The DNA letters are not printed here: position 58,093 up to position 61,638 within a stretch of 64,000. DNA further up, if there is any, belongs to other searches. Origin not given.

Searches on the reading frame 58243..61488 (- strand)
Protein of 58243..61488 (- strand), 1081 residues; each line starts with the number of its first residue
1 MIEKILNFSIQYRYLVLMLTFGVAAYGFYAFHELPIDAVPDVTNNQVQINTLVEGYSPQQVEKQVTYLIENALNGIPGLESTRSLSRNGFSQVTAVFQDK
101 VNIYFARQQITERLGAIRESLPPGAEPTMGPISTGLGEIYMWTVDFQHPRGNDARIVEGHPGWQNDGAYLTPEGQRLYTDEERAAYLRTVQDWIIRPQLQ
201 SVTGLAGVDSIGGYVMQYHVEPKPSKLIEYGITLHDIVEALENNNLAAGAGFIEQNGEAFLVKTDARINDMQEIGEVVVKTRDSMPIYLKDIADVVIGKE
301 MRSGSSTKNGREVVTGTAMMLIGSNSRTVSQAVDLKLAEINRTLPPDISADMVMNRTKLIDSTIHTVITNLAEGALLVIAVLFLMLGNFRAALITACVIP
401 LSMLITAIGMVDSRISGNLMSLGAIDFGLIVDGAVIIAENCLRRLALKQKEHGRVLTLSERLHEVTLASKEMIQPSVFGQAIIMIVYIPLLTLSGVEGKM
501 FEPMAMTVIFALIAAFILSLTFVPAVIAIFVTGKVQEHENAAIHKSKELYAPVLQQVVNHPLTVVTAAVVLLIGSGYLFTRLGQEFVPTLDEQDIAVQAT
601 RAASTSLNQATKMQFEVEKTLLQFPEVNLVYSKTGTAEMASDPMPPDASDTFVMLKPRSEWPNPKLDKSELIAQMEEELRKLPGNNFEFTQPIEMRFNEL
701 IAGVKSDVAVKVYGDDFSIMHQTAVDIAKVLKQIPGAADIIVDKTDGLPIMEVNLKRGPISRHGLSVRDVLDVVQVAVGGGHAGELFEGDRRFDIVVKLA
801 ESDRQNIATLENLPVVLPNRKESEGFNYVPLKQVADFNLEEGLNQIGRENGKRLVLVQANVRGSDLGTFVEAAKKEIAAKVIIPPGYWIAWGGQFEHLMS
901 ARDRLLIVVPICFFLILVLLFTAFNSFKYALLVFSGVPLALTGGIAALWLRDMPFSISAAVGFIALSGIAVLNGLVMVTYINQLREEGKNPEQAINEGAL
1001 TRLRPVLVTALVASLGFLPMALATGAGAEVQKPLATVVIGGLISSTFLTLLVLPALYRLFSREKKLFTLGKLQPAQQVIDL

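Call 23: search_protein_families(library=pfam, proteins=[window:58243-61488:-], max_evalue=0.00001)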
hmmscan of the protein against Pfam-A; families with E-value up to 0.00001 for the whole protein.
window:58243-61488:- (1081 aa): 1 family
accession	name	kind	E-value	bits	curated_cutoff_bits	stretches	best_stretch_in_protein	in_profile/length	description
PF00873.25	ACR_tran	-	1.3e-301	1003.5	28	1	5-1060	1-1020/1021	AcrB/AcrD/AcrF family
